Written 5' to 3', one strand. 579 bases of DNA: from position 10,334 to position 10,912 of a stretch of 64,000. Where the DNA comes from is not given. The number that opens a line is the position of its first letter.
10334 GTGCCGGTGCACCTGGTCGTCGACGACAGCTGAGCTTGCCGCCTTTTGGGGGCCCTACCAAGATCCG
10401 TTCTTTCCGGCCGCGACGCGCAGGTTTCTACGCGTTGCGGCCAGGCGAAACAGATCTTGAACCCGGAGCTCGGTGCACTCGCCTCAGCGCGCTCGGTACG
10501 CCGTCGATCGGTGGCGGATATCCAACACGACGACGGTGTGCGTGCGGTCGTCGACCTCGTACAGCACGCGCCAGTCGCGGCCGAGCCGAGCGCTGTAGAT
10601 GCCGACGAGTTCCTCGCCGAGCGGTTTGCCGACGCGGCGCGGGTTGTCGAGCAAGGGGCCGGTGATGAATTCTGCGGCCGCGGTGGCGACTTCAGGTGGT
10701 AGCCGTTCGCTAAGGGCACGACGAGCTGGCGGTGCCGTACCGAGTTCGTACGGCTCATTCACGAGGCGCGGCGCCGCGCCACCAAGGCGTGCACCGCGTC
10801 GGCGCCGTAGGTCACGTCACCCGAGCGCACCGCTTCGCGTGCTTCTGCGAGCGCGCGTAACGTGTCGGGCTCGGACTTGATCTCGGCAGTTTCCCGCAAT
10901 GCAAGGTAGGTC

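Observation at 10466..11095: RelE/RHH toxin-antitoxin cassette bracketed by a perfect 31-bp direct repeat at the 3' end of an AraC gene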

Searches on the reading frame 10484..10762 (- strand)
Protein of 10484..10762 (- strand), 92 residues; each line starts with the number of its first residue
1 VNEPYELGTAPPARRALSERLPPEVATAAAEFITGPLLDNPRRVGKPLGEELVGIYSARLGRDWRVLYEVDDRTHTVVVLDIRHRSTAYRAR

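Call 7: search_protein_families(library=pfam, proteins=[window:10484-10762:-], max_evalue=0.01)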
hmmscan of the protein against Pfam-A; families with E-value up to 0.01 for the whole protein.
window:10484-10762:- (92 aa): 2 families
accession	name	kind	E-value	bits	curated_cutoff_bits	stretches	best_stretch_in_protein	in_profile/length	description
PF05016.21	ParE_toxin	-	2.9e-08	34.6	23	1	37-89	38-89/89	ParE toxin of type II toxin-antitoxin system, parDE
PF06769.20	YoeB_toxin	-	0.0032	17.9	27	1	45-82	39-76/80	YoeB-like toxin of bacterial type II toxin-antitoxin system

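Call 8: search_protein_families(library=ncbifam, proteins=[window:10484-10762:-], max_evalue=0.01)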
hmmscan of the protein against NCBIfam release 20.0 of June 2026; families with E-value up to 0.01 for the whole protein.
window:10484-10762:- (92 aa): 2 families
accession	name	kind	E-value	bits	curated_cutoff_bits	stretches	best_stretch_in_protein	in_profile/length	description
TIGR02116.1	toxin_Txe_YoeB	equivalog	0.00017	21.7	51.8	1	47-83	43-77/80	Txe/YoeB family addiction module toxin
TIGR02385.1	RelE_StbE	subfamily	0.00027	21.4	27.9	1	25-88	26-87/88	type II toxin-antitoxin system mRNA interferase toxin, RelE/StbE family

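Call 10: find_homologous_proteins(query=window:10484-10762:-)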
Query window:10484-10762:- (92 aa): 1123 proteins with E <= 0.001 among 1136 candidates; the best 120 are listed.
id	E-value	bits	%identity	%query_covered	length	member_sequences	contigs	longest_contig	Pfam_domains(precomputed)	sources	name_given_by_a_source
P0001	1.5e-45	171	85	100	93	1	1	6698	PF05016.22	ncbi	-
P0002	3.2e-45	170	87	100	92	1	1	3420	PF05016.22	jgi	jgi:mRNA-degrading endonuclease RelE of RelBE toxin-antitoxin system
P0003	3.6e-45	170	87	98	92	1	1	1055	PF05016.22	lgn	-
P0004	4.8e-45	169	84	99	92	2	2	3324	PF05016.22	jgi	-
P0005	7.0e-45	169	85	100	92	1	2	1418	PF05016.22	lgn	-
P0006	8.8e-45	168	86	100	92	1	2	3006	PF05016.22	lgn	-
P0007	1.4e-44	168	84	98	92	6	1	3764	PF05016.22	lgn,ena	-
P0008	1.9e-44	167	83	100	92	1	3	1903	PF05016.22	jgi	jgi:mRNA interferase RelE/StbE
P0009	1.9e-44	167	83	100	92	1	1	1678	PF05016.22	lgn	-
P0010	3.3e-44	167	84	98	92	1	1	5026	PF05016.22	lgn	-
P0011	3.3e-44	167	86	98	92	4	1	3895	PF05016.22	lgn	-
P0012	3.5e-44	166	83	98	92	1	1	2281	PF05016.22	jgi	jgi:mRNA interferase RelE/StbE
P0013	4.2e-44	166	82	100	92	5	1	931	PF05016.22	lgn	-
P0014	4.3e-44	166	84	100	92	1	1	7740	PF05016.22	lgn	-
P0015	4.8e-44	166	83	98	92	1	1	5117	PF05016.22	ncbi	-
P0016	4.8e-44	166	83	98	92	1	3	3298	PF05016.22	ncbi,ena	-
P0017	5.9e-44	166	82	100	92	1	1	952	PF05016.22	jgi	jgi:mRNA interferase RelE/StbE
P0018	6.3e-44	166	80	100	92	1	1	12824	PF05016.22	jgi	jgi:mRNA interferase RelE/StbE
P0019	6.9e-44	166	84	98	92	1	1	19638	PF05016.22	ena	-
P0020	7.3e-44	165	82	100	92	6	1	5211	PF05016.22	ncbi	-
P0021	9.1e-44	165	82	98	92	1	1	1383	PF05016.22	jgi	-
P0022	9.1e-44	165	82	98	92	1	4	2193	PF05016.22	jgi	-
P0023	9.4e-44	165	85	97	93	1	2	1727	PF05016.22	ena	-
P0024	1.1e-43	165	82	98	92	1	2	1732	PF05016.22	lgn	-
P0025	1.2e-43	165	84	97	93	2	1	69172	PF05016.22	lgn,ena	-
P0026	1.2e-43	165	84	100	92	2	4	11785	PF05016.22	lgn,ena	-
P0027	1.2e-43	165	80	100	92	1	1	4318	PF05016.22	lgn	-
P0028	1.4e-43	165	85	100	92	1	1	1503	PF05016.22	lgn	-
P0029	2.0e-43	164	82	100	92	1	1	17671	PF05016.22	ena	-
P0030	2.1e-43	164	82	100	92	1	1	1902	PF05016.22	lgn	-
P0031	2.1e-43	164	82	100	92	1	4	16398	PF05016.22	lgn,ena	-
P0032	2.4e-43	164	81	98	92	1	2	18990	PF05016.22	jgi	jgi:mRNA-degrading endonuclease RelE of RelBE toxin-antitoxin system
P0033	2.4e-43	164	83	100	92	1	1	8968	PF05016.22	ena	-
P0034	2.7e-43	164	82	100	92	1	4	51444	PF05016.22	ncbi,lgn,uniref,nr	ncbi:type II toxin-antitoxin system RelE family toxin [Actinopolymorpha alba]|uniref:type II toxin-a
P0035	2.9e-43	164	82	100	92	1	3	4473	PF05016.22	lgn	-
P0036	3.6e-43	163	83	100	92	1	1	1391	PF05016.22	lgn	-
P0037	3.8e-43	163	80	100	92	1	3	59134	PF05016.22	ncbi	ncbi:MAG: type II toxin-antitoxin system RelE family toxin [Dermatophilaceae bacterium]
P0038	4.3e-43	163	82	100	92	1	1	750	PF05016.22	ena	-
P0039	4.6e-43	163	82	89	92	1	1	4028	PF05016.22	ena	-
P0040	5.2e-43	163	82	100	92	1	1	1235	PF05016.22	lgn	-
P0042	6.0e-43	163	83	100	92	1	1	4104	PF05016.22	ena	-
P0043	6.1e-43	163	83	100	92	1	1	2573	PF05016.22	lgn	-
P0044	6.6e-43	162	81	98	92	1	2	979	PF05016.22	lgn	-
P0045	6.7e-43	162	82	100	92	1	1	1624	PF05016.22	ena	-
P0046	7.3e-43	162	82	100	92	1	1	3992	PF05016.22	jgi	-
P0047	7.5e-43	162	80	100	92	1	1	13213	PF05016.22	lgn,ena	-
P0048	8.6e-43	162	84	100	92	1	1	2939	PF05016.22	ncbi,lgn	-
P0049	9.5e-43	162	82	100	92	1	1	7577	PF05016.22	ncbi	-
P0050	1.0e-42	162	82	98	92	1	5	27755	PF05016.22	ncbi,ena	-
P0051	1.0e-42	162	80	100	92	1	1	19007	PF05016.22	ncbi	ncbi:MAG: type II toxin-antitoxin system RelE family toxin [Pseudonocardiaceae bacterium]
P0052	1.0e-42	162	82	100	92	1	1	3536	PF05016.22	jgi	-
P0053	1.1e-42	162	82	100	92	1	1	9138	PF05016.22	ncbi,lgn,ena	-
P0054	1.1e-42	162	80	100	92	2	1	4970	PF05016.22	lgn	-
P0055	1.2e-42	162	81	98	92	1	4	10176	PF05016.22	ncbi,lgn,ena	-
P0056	1.3e-42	161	83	100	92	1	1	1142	PF05016.22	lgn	-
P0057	1.3e-42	161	80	100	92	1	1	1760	PF05016.22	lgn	-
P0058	1.4e-42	161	81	98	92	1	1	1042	PF05016.22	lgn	-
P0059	1.4e-42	161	79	100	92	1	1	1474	PF05016.22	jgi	-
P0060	1.4e-42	161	83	100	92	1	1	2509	PF05016.22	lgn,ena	-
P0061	1.5e-42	161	82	100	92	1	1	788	PF05016.22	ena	-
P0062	1.6e-42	161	82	100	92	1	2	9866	PF05016.22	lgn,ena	-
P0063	1.6e-42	161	79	100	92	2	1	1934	PF05016.22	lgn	-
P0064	1.6e-42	161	82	100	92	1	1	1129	PF05016.22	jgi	jgi:mRNA interferase RelE/StbE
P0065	1.7e-42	161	80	99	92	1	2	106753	PF05016.22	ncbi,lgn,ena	-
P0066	1.9e-42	161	81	98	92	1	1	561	PF05016.22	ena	-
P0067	1.9e-42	161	81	98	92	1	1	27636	PF05016.22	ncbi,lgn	ncbi:MAG TPA: type II toxin-antitoxin system RelE/ParE family toxin [Jatrophihabitans sp.]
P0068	2.0e-42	161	82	100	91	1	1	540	PF05016.22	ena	-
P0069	2.0e-42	161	80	100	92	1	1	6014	PF05016.22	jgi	-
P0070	2.1e-42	161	81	98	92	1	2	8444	PF05016.22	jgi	jgi:mRNA interferase RelE/StbE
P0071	2.1e-42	161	82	100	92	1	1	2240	PF05016.22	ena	-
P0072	2.4e-42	161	82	100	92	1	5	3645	PF05016.22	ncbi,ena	-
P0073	2.4e-42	161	80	100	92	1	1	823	PF05016.22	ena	-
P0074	2.5e-42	161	80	98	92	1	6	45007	PF05016.22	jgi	-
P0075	2.5e-42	161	80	100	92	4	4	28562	PF05016.22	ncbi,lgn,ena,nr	ncbi:MAG: type II toxin-antitoxin system RelE/ParE family toxin [Actinomycetota bacterium]|nr:type I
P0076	2.5e-42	161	82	100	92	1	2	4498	PF05016.22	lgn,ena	-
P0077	2.9e-42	160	79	100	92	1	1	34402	PF05016.22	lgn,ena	-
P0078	2.9e-42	160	79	100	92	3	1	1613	PF05016.22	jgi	jgi:mRNA-degrading endonuclease RelE of RelBE toxin-antitoxin system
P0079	2.9e-42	160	82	100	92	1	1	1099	PF05016.22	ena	-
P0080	3.0e-42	160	80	99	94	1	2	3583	PF05016.22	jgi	jgi:mRNA-degrading endonuclease RelE of RelBE toxin-antitoxin system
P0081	3.0e-42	160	80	98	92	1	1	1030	PF05016.22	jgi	jgi:mRNA interferase RelE/StbE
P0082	3.4e-42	160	80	100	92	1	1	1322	PF05016.22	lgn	-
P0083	3.7e-42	160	82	100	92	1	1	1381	PF05016.22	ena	-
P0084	3.8e-42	160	80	98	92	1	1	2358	PF05016.22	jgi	jgi:mRNA-degrading endonuclease RelE of RelBE toxin-antitoxin system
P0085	4.2e-42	160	80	98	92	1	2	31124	PF05016.22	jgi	jgi:mRNA interferase RelE/StbE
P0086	4.5e-42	160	79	100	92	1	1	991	PF05016.22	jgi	-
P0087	4.6e-42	160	80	98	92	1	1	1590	PF05016.22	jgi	jgi:mRNA interferase RelE/StbE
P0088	4.7e-42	160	80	100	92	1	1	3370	PF05016.22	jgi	-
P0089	4.8e-42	160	82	98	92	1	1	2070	PF05016.22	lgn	-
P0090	4.9e-42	160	80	100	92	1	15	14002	PF05016.22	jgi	-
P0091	5.4e-42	159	78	100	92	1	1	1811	PF05016.22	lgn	-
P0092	5.5e-42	159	81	98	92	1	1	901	PF05016.22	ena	-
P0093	5.6e-42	159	80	100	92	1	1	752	PF05016.22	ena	-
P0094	5.6e-42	159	77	100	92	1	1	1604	PF05016.22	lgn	-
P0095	5.7e-42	159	80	100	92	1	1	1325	PF05016.22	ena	-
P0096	6.2e-42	159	80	100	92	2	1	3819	PF05016.22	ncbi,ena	-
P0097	6.3e-42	159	80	100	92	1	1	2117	PF05016.22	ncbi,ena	-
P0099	6.8e-42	159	82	97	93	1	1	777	PF05016.22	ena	-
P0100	6.8e-42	159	79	100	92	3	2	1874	PF05016.22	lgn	-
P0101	7.0e-42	159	82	100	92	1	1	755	PF05016.22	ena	-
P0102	7.5e-42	159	78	100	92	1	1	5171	PF05016.22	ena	-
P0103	7.6e-42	159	80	100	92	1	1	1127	PF05016.22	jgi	jgi:mRNA interferase RelE/StbE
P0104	7.7e-42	159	82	100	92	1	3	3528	PF05016.22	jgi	jgi:mRNA interferase RelE/StbE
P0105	7.7e-42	159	81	98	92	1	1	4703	PF05016.22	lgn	-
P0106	7.9e-42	159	83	96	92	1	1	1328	PF05016.22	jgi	jgi:mRNA interferase RelE/StbE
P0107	8.6e-42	159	79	100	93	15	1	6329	PF05016.22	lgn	-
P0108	9.0e-42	159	82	97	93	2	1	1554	PF05016.22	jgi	-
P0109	9.9e-42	159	80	98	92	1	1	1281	PF05016.22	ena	-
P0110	1.0e-41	159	80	100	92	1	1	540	PF05016.22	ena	-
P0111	1.1e-41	159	80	100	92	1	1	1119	PF05016.22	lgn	-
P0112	1.1e-41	159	81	98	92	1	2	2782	PF05016.22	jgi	-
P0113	1.1e-41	158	82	100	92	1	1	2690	PF05016.22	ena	-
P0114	1.2e-41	158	80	98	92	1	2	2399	PF05016.22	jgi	-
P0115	1.2e-41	158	79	100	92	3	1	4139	PF05016.22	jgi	jgi:mRNA interferase RelE/StbE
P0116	1.2e-41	158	79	100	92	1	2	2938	PF05016.22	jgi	-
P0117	1.2e-41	158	80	100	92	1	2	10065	PF05016.22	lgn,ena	-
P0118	1.2e-41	158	80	100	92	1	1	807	PF05016.22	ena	-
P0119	1.3e-41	158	79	100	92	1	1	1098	PF05016.22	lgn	-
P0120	1.3e-41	158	80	100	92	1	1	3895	PF05016.22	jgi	-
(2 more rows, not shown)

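Call 22: find_related_loci(query=window:10484-10762:-, collection=metagenome_contigs, flank=3000)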
Query window:10484-10762:- (92 aa) in metagenome_contigs; peptide patterns used: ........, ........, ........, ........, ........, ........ (x = any residue, [..] = any of these).
600 stretches matched a pattern (row limit reached: there are more); 268 encode a relative of the query (tblastn E <= 1e-3); the best 80 are kept; 80 distinct loci.
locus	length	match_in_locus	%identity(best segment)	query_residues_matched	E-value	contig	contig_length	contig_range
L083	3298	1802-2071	82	1-90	1e-47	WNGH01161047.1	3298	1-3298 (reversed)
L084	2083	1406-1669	84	5-92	1e-46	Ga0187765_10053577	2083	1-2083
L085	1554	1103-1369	82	4-92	5e-47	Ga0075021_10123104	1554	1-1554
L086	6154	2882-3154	79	2-92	1e-45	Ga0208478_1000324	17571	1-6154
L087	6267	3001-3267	82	4-92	1e-45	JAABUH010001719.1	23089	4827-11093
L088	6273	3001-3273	78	2-92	2e-45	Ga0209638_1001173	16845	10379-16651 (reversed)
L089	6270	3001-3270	81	1-90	1e-43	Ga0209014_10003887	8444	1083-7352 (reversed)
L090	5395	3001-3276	77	1-92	6e-44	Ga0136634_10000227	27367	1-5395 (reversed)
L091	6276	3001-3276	74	1-92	2e-43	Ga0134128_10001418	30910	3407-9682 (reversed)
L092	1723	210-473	82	5-92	5e-44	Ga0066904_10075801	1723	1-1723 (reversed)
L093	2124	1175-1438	80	5-92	4e-43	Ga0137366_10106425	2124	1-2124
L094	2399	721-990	80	1-90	6e-43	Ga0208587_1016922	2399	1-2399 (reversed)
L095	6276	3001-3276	76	1-92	2e-42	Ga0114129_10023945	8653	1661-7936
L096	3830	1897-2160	80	5-92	2e-42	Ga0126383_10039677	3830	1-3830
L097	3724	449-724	75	1-92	4e-42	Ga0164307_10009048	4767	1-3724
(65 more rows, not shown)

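Call 58: search_solved_structures(query=window:10484-10762:-, max_evalue=0.01, show_alignments=2)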
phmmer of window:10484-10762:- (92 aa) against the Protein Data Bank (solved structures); distinct sequences matched with E-value up to 0.01: 3.
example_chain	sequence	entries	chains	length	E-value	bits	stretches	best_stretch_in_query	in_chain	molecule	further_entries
9g12_A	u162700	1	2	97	1.2e-20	76.7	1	3-91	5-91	Toxin RelE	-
3g5o_B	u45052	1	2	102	5.8e-17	64.9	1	4-90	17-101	Uncharacterized protein Rv2866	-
2khe_A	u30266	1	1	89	2.2e-06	31.1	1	10-90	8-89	Toxin-like protein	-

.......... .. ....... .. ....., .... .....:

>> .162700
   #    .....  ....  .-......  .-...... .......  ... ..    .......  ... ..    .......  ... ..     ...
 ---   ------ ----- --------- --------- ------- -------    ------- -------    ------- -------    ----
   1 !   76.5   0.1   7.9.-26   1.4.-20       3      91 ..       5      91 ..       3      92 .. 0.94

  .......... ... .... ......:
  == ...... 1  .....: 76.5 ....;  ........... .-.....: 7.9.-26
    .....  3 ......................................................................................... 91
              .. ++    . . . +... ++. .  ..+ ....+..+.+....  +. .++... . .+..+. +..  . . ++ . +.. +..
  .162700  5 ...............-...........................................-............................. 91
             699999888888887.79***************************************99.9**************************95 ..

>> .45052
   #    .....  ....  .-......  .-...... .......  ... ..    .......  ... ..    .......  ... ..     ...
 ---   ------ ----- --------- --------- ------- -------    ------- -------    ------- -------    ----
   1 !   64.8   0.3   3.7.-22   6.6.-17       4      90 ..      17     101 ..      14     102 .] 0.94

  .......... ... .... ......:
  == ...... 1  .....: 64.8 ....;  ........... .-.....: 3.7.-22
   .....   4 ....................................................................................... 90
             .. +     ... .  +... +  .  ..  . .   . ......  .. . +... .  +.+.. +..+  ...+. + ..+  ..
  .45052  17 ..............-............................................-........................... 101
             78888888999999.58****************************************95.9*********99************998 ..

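Call 59: search_dna_similar(query=window:10484-10762:-, collection=plasmids, mode=protein, max_rows=12)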
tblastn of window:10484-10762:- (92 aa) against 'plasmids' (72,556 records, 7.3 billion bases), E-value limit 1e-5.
Records with a match: 40; places in all: 41; records where one place covers at least 80% of the query: 40.
Best place of each record, by identity: 60-80% 1; <60% 39.
By first word of the organism name: Rhodococcus 15; Mycobacterium 14; Gordonia 3; Mycolicibacterium 3; Prescottella 2; Hoyosella 1; Leifsonia 1; Arthrobacter 1.
By predicted mobility (MOB-suite, as given by PLSDB): mobilizable 19; non-mobilizable 17; conjugative 4.
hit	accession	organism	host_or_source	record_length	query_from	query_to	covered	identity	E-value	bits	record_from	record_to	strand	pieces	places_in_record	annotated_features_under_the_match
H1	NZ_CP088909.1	Rhodococcus qingshengii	cell culture,forest soil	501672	3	90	96%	61.4%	2e-21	93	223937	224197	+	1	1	type II toxin-antitoxin system RelE/ParE family toxin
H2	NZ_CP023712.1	Rhodococcus ruber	cell culture,dyed contaminated landsoil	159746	4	90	95%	58.6%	2e-19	88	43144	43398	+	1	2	type II toxin-antitoxin system RelE/ParE family toxin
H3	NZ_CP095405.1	Rhodococcus opacus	Whole organism,nitrophenolics and ...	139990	5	90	93%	57.0%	5e-20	89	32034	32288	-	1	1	type II toxin-antitoxin system RelE/ParE family toxin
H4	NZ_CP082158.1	Rhodococcus opacus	bacterial isolate,soil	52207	5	90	93%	57.0%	1e-18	85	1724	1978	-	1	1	type II toxin-antitoxin system RelE/ParE family toxin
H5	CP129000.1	Rhodococcus opacus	sludge,sludge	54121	5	90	93%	55.8%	5e-18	84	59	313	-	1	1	type II toxin-antitoxin system RelE/ParE family toxin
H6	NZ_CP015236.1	Rhodococcus fascians D188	Chrysanthemum x morifolium,Culture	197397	4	90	95%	55.2%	1e-16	80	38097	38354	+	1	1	type II toxin-antitoxin system RelE/ParE family toxin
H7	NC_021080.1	Rhodococcus fascians D188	-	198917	4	90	95%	55.2%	1e-16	80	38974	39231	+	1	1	type II toxin-antitoxin system RelE/ParE family toxin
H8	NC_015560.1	Hoyosella subflava DQS3-9A1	crude oil-polluted soil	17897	3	89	95%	54.0%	3e-18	84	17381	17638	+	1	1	type II toxin-antitoxin system RelE/ParE family toxin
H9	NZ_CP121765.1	Prescottella equi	soil,soil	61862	2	90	97%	52.8%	5e-17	81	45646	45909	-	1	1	type II toxin-antitoxin system RelE/ParE family toxin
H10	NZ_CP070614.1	Rhodococcus pseudokoreensis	cell culture,rhizosphere of apple ...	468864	5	91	95%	54.0%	7e-17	81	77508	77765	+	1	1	type II toxin-antitoxin system RelE/ParE family toxin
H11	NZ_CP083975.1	Rhodococcus rhodochrous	compost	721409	4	90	95%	52.9%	9e-21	92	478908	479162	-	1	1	type II toxin-antitoxin system RelE/ParE family toxin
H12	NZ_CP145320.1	Rhodococcus ruber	-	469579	2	90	97%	50.6%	1e-18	86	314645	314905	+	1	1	type II toxin-antitoxin system RelE/ParE family toxin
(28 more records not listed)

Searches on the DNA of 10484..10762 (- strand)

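Call 31: search_rna_families(sources=[L123], threshold=evalue, max_evalue=0.1)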
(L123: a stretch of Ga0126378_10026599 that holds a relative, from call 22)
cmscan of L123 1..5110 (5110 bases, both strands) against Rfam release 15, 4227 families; matches with E-value up to 0.1: 0.
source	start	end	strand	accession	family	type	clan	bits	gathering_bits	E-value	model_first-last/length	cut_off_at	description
